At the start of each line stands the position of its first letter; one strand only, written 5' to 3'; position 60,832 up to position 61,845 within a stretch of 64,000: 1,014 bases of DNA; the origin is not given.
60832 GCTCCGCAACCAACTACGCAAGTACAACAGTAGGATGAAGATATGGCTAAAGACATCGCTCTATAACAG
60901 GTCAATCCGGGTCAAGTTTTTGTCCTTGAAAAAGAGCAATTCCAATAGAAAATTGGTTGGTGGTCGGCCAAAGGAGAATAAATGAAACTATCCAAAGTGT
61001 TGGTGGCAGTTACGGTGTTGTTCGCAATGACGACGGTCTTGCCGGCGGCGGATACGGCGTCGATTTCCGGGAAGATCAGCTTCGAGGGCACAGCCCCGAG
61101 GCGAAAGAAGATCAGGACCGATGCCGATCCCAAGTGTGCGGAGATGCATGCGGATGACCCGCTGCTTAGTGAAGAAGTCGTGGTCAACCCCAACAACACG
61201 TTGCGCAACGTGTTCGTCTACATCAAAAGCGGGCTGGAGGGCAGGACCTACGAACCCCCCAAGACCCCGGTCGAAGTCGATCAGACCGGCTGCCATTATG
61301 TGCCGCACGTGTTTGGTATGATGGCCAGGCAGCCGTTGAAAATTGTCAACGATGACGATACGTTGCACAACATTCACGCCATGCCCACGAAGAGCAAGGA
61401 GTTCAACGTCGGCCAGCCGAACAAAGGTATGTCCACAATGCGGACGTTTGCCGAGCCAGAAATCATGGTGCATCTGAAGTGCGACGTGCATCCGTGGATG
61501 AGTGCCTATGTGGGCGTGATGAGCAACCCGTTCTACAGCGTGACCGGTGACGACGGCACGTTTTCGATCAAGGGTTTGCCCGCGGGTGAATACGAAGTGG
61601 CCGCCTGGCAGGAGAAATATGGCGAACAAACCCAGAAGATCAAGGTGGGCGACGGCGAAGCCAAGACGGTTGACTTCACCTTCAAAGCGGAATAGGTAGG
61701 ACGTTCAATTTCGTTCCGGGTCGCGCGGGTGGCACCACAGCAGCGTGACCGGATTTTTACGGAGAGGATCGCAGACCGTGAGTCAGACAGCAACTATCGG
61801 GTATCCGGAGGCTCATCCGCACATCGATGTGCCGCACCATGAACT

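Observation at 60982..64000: Amicyanin-like cupredoxin (CxxHxxM) in the position normally occupied by the CuA subunit II gene of a haem-copper oxidase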

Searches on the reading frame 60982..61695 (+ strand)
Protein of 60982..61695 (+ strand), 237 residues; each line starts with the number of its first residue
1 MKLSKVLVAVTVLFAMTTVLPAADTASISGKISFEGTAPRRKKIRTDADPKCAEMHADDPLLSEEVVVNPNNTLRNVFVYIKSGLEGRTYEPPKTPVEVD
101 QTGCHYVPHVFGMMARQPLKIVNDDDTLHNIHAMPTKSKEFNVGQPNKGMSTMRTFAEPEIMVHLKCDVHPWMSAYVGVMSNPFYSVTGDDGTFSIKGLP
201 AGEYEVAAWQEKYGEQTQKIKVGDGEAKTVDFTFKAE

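Call 3: search_protein_families(library=pfam, proteins=[window:60982-61695:+], max_evalue=0.1)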
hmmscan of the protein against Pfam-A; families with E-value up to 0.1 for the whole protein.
window:60982-61695:+ (237 aa): 6 families
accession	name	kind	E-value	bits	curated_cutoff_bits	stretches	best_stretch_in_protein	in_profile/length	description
PF13620.12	CarboxypepD_reg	-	1.3e-09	38.7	32.3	1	186-234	32-81/82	Carboxypeptidase regulatory-like domain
PF13715.12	CarbopepD_reg_2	-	1.4e-06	28.7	32.2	1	175-235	17-77/88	CarboxypepD_reg-like domain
PF14686.12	fn3_3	-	7e-05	23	24.4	1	185-229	27-74/75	Polysaccharide lyase family 4, domain II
PF08308.17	PEGA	-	0.013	15.9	20.8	1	196-235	29-68/71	PEGA domain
PF09430.16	EMC7_beta-sandw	-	0.017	15.8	26.6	1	181-222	18-59/122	ER membrane protein complex subunit 7, beta-sandwich domain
PF17802.7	SpaA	-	0.038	14.6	23.1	1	187-230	37-85/91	Prealbumin-like fold domain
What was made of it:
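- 61522..61692 (+): C-terminal five strands of the transthyretin-like sandwich, aa 181-237. Pfam PF13620, 1.3e-9, 38.7 bits against a cutoff of 32.3 (call 3).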

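Call 4: search_protein_families(library=ncbifam, proteins=[window:60982-61695:+], max_evalue=0.1)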
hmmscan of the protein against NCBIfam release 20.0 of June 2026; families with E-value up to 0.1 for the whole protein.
window:60982-61695:+ (237 aa): 1 family
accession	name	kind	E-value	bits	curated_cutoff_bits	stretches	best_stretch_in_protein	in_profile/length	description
NF052345.1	S_layer_anammox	exception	3.3e-05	21.5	1400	1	172-236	1328-1393/1596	Kustd1514 family S-layer glycoprotein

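Call 9: search_solved_structures(query=window:60982-61695:+, max_evalue=10, show_alignments=3)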
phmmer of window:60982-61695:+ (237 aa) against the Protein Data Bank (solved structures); distinct sequences matched with E-value up to 10: 2.
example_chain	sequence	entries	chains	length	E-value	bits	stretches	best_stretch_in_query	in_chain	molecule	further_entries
9c7v_B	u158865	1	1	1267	0.24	14.1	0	183-209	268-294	BOS complex subunit NOMO2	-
5fc9_A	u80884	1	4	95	0.38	13.4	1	108-177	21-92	Blue (Type 1) copper domain protein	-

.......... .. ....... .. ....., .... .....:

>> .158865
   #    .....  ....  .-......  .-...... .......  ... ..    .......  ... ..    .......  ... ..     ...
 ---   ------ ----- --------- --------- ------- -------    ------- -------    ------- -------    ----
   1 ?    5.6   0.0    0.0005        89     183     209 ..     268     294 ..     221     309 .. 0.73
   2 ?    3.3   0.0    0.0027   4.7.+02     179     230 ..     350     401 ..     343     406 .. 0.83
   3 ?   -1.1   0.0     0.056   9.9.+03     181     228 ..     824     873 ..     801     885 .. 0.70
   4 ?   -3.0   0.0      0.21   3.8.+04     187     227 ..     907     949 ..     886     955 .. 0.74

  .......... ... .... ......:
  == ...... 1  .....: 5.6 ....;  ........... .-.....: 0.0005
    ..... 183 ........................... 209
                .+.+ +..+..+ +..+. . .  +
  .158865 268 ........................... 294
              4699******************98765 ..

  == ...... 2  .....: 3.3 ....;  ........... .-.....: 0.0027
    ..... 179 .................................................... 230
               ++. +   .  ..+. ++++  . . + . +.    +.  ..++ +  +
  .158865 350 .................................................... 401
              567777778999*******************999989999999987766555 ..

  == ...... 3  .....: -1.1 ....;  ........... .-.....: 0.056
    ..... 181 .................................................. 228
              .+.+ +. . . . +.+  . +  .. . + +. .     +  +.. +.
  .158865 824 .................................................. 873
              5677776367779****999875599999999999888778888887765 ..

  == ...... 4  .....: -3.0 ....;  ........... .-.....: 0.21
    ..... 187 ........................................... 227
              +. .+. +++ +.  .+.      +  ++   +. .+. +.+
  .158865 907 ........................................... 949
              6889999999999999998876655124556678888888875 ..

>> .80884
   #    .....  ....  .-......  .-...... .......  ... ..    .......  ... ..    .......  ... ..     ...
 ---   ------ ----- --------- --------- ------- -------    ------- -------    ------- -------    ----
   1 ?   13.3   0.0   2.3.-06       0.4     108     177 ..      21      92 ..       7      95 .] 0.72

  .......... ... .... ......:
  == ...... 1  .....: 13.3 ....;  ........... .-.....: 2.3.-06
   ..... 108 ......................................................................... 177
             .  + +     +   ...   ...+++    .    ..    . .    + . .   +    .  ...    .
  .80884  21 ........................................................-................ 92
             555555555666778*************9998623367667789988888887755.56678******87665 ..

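Call 10: find_homologous_proteins(query=window:60982-61695:+, max_evalue=0.001)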
Query window:60982-61695:+ (237 aa): 7318 proteins with E <= 0.001 among 7547 candidates; the best 120 are listed.
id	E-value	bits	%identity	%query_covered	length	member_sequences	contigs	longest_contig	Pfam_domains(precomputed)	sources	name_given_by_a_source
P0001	8.7e-158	541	100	100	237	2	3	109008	PF13715.13,PF13620.13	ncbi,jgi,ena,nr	ncbi:MAG TPA: carboxypeptidase regulatory-like domain-containing protein [Verrucomicrobiae bacterium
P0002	6.2e-148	508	91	100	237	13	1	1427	PF13715.13,PF13620.13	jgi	jgi:hypothetical protein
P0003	3.1e-136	470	84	100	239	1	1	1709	PF13715.13,PF13620.13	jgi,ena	-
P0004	1.9e-134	464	86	95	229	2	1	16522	PF13715.13,PF13620.13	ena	-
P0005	5.6e-134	463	84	100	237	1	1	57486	PF13715.13,PF13620.13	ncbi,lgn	-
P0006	8.4e-134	462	85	99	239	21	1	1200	PF13715.13,PF13620.13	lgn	-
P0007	1.2e-133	462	84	100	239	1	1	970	PF13715.13,PF13620.13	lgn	-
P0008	1.8e-133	461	82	100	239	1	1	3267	PF13715.13,PF13620.13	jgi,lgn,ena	-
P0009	2.2e-133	461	83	100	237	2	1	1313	PF13715.13,PF13620.13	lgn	-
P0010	1.3e-132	458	82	100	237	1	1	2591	PF13715.13,PF13620.13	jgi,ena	-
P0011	4.0e-132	457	82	100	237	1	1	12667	PF13620.13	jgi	jgi:hypothetical protein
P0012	5.2e-132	456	83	100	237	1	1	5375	PF13620.13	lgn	-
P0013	3.7e-128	444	79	100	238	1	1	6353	PF13620.13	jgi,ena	-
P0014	1.3e-127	442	79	100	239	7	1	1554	PF13715.13,PF13620.13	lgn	-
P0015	1.7e-127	442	81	100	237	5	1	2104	PF13715.13,PF13620.13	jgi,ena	-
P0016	2.0e-127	441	79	100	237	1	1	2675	PF13715.13,PF13620.13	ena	-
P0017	2.3e-127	441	78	100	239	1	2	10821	PF13620.13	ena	-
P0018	5.9e-127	440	80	99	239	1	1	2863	PF13715.13,PF13620.13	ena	-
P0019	9.0e-127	439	79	99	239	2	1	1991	PF13715.13,PF13620.13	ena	-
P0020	1.4e-126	439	76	100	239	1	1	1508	PF13715.13,PF13620.13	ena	-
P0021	1.8e-126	438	80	99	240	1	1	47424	PF13715.13,PF13620.13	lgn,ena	-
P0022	2.2e-126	438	80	99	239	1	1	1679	PF13715.13,PF13620.13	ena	-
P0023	3.5e-126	437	77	100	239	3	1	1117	PF13620.13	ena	-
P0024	5.2e-126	437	78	100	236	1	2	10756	PF13715.13,PF13620.13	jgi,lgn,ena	-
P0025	5.3e-126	437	78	100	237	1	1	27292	PF13715.13,PF13620.13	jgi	jgi:hypothetical protein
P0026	2.5e-125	435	78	100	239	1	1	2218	PF13620.13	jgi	jgi:hypothetical protein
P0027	4.1e-125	434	78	100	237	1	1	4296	PF13715.13,PF13620.13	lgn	-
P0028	8.4e-125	433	78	98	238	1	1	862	PF13715.13,PF13620.13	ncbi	-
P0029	1.3e-124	432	78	100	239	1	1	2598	PF13715.13,PF13620.13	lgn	-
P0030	2.1e-124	432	78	99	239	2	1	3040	PF13620.13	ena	-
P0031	3.1e-124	431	78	100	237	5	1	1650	PF13715.13,PF13620.13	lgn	-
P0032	8.4e-124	430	80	99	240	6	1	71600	PF13620.13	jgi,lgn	jgi:hypothetical protein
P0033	1.2e-122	426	82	90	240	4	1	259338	PF13715.13,PF13620.13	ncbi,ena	-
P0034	3.0e-122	424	77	99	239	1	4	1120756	PF13620.13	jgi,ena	jgi:hypothetical protein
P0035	4.8e-122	424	77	99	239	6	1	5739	PF13715.13,PF13620.13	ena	-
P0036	5.0e-122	424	77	99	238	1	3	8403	PF13715.13,PF13620.13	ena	-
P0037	5.9e-122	423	78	99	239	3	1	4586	PF13715.13,PF13620.13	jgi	jgi:uncharacterized protein (DUF2141 family)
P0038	9.5e-122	423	78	96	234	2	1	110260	PF13715.13,PF13620.13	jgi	jgi:hypothetical protein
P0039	2.9e-121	421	76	99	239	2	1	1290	PF13620.13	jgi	-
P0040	3.4e-121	421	76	99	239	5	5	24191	PF13715.13,PF13620.13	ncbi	ncbi:MAG: carboxypeptidase regulatory-like domain-containing protein [Verrucomicrobiia bacterium]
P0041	1.1e-120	419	81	91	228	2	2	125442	PF13715.13,PF14686.13,PF13620.13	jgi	jgi:hypothetical protein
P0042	1.8e-120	419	80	90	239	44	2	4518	PF13620.13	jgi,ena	jgi:hypothetical protein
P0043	2.6e-120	418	75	99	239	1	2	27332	PF13715.13,PF13620.13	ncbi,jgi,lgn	jgi:hypothetical protein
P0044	4.5e-120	417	76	99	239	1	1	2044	PF13715.13,PF13620.13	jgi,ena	-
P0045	5.1e-120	417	77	97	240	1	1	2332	PF13715.13,PF13620.13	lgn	-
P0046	9.7e-120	416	74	100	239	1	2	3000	PF13715.13,PF13620.13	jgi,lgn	jgi:hypothetical protein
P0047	1.1e-119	416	76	99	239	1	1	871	PF13715.13,PF13620.13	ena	-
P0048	1.3e-119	416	74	100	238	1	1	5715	PF13715.13,PF13620.13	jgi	jgi:hypothetical protein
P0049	1.5e-119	416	77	96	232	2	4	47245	PF13715.13,PF13620.13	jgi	jgi:hypothetical protein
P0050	2.3e-119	415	76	99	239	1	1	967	PF13715.13,PF13620.13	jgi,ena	-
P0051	4.9e-119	414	76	99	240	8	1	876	PF13715.13,PF13620.13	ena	-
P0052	5.3e-119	414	74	99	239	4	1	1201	PF13715.13,PF13620.13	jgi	-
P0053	6.3e-119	414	77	99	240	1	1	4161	PF13620.13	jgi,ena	-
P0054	7.3e-119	413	75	99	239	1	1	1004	PF13715.13,PF13620.13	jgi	jgi:hypothetical protein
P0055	7.7e-119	413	75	100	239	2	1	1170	PF13715.13,PF13620.13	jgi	jgi:hypothetical protein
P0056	8.7e-119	413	78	99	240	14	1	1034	PF13715.13,PF13620.13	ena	-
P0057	2.7e-118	412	77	97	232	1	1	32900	PF13715.13,PF13620.13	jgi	jgi:hypothetical protein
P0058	3.0e-118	411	75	99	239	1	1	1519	PF13715.13,PF13620.13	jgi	-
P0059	4.2e-118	411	74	99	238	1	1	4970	PF13715.13,PF13620.13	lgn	-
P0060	4.8e-118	411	74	99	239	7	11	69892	PF13715.13,PF13620.13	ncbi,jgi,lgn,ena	ncbi:MAG: carboxypeptidase regulatory-like domain-containing protein [Verrucomicrobiia bacterium]|jg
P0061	5.4e-118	411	78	91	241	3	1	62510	PF13715.13,PF13620.13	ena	-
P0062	7.5e-118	410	76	99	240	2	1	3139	PF13620.13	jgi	jgi:Carboxypeptidase regulatory-like domain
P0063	1.3e-116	406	75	99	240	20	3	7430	PF13715.13,PF13620.13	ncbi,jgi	jgi:uncharacterized protein (DUF2141 family)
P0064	2.3e-116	405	72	100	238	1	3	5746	PF13715.13,PF13620.13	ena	-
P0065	2.5e-116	405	74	99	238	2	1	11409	PF13715.13,PF13620.13,PF09430.17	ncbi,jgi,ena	jgi:hypothetical protein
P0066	9.0e-116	403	77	96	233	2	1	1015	PF13715.13,PF13620.13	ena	-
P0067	2.0e-115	402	75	99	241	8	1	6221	PF13715.13,PF13620.13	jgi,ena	-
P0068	2.2e-115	402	72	100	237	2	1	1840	PF13715.13,PF13620.13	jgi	jgi:hypothetical protein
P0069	2.8e-115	402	76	96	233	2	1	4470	PF13715.13,PF13620.13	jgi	jgi:plastocyanin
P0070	7.2e-115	400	74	99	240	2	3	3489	PF13715.13,PF13620.13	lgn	-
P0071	8.0e-115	400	75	99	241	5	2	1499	PF13715.13,PF13620.13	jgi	jgi:uncharacterized protein (DUF2141 family)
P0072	1.4e-114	399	77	96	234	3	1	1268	PF13620.13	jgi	jgi:hypothetical protein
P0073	1.8e-114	399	75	99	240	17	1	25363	PF13715.13,PF13620.13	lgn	-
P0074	3.5e-114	398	72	99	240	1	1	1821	PF13715.13,PF13620.13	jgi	jgi:uncharacterized protein (DUF2141 family)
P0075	1.7e-113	396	71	99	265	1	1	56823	PF13620.13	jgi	jgi:hypothetical protein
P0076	2.8e-113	395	74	100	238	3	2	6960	PF13620.13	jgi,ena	jgi:plastocyanin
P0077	3.4e-113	395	71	100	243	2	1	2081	PF13715.13,PF13620.13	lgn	-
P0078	5.9e-113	394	72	100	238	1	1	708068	PF13620.13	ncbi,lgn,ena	-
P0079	2.5e-112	392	71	100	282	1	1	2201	PF13715.13,PF13620.13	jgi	jgi:hypothetical protein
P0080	2.9e-112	392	72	100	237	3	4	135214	PF13620.13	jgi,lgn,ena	jgi:hypothetical protein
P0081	3.4e-112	392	73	99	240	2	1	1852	PF13715.13,PF14686.13,PF13620.13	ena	-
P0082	5.6e-112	391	72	100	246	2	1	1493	PF13715.13,PF13620.13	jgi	jgi:hypothetical protein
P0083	1.9e-111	389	69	100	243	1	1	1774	PF13620.13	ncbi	-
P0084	6.7e-111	387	75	91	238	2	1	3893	PF13620.13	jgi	jgi:hypothetical protein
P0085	1.2e-109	383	77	91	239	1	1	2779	PF13620.13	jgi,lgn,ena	-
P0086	1.2e-109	383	70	100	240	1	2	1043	PF13715.13,PF13620.13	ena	-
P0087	7.4e-109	381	69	100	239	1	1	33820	PF13715.13,PF13620.13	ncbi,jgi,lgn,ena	-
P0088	1.3e-108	380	74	90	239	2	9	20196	PF13715.13,PF13620.13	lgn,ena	-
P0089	3.6e-108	378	69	99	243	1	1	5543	PF13715.13,PF13620.13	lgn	-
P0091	9.7e-107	374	71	87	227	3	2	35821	PF13715.13,PF13620.13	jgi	jgi:hypothetical protein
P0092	1.4e-106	373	67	100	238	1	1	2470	PF13715.13,PF14686.13,PF13620.13,PF22904.4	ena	-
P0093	2.4e-106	372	71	98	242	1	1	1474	PF14686.13,PF13620.13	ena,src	-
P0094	3.0e-106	372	70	99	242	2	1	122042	PF13715.13,PF13620.13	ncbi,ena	-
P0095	4.2e-106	372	67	99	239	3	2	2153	PF13715.13,PF13620.13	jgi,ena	jgi:plastocyanin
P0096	2.9e-104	366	67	99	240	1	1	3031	PF13715.13,PF13620.13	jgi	jgi:hypothetical protein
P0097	4.4e-104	365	66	100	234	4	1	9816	PF13620.13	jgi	jgi:plastocyanin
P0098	6.1e-104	365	64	99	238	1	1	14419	PF13715.13,PF14686.13,PF13620.13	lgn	-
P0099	2.5e-103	363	65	96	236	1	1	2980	PF13620.13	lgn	-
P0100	6.4e-103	361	72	91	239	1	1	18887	PF13715.13,PF13620.13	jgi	jgi:Carboxypeptidase regulatory-like domain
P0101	1.1e-102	360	64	97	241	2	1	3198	PF13715.13,PF13620.13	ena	-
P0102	1.1e-102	360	67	100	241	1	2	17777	PF13715.13,PF13620.13,PF22904.4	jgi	jgi:hypothetical protein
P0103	1.3e-102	360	66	99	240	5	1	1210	PF13715.13,PF13620.13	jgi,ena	-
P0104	4.6e-102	358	70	89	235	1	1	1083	PF13715.13,PF13620.13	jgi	jgi:plastocyanin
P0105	1.5e-101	357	65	99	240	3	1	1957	PF13715.13,PF13620.13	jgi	jgi:hypothetical protein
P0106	1.6e-101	357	70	88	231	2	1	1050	PF14686.13,PF13620.13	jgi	jgi:hypothetical protein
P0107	1.9e-101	356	65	99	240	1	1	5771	PF13715.13,PF13620.13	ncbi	-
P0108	3.2e-101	356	64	100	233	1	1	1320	PF13620.13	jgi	jgi:plastocyanin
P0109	3.5e-101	356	68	90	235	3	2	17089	PF13715.13,PF13620.13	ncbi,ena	-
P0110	3.7e-101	355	65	97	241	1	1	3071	PF13715.13,PF13620.13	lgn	-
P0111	7.4e-101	354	83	76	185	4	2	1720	PF13620.13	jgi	jgi:hypothetical protein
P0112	1.4e-100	353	66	97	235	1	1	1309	PF13620.13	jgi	jgi:plastocyanin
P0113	2.6e-100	353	71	89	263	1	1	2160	PF13715.13,PF13620.13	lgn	-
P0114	8.9e-100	351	64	99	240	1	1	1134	PF13715.13,PF13620.13,PF22904.4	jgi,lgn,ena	-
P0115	1.1e-99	351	71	89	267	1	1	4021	PF13715.13,PF13620.13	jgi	jgi:plastocyanin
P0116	1.2e-99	350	66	96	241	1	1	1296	PF13715.13,PF13620.13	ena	-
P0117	1.2e-98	347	67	90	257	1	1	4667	PF13715.13,PF13620.13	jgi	jgi:plastocyanin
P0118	1.5e-98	347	67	98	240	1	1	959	PF13715.13,PF13620.13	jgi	jgi:plastocyanin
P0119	4.8e-98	345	66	95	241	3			PF13715.13,PF13620.13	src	-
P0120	7.3e-98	345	64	96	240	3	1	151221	PF13620.13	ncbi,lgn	-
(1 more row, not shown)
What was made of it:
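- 60982..61695 (+): 237-aa cupredoxin/transthyretin-like protein gene (includes the stop codon). 7,318 homologues (call 10).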

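Call 11: find_encoding_contigs(protein=P0001, flank=10000, max_places=4)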
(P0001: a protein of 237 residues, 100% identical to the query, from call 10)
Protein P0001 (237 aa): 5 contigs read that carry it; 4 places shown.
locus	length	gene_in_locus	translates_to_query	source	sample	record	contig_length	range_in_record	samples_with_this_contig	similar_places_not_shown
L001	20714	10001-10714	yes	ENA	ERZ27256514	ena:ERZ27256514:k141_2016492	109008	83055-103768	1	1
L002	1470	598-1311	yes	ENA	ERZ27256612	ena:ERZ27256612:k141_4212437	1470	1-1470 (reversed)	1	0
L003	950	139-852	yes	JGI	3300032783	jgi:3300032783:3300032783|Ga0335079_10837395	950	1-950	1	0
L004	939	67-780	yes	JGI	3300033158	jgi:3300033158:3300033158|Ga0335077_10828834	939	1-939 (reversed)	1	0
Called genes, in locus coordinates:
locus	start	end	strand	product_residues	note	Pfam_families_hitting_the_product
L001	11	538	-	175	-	-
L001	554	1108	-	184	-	-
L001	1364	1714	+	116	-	PF12773:DZR (faint)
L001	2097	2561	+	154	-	PF14697:Fer4_21, PF12838:Fer4_7 (weak), PF13187:Fer4_9 (weak), PF13237:Fer4_10 (weak), PF14697:Fer4_21 (weak), PF00037:Fer4 (weak), PF12838:Fer4_7, PF13187:Fer4_9 (weak), +7 more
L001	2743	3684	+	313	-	PF03130:HEAT_PBS (faint), PF13646:HEAT_2, PF13513:HEAT_EZ (faint), PF02985:HEAT (faint), PF13646:HEAT_2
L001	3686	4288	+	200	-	PF00355:Rieske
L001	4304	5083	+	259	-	PF00033:Cytochrome_B, PF14358:DUF4405, PF13631:Cytochrom_B_N_2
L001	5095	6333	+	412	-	-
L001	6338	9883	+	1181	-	PF02433:FixO (faint), PF13442:Cytochrome_CBB3 (faint), PF01476:LysM (faint), PF00034:Cytochrom_C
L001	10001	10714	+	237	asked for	PF13715:CarbopepD_reg_2 (faint), PF13620:CarboxypepD_reg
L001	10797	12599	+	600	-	PF00115:COX1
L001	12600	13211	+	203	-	PF00510:COX3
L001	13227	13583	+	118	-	PF03626:COX4_pro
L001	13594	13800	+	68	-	-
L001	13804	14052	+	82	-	-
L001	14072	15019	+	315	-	PF00116:COX2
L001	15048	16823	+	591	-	PF02628:COX15-CtaA, PF01040:UbiA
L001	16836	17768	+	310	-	PF00005:ABC_tran, PF13304:AAA_21 (weak), PF13732:DrrA1-3_C (weak)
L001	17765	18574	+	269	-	PF01061:ABC2_membrane, PF12679:ABC2_membrane_2 (weak), PF12698:ABC2_membrane_3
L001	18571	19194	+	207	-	PF02630:SCO1-SenC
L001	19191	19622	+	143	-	PF04238:DUF420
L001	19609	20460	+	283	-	PF13620:CarboxypepD_reg (weak)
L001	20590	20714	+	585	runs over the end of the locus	PF02518:HATPase_c, PF13589:HATPase_c_3, PF09239:Topo-VIb_trans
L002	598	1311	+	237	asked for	PF13715:CarbopepD_reg_2 (faint), PF13620:CarboxypepD_reg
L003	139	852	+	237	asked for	PF13715:CarbopepD_reg_2 (faint), PF13620:CarboxypepD_reg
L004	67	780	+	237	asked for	PF13715:CarbopepD_reg_2 (faint), PF13620:CarboxypepD_reg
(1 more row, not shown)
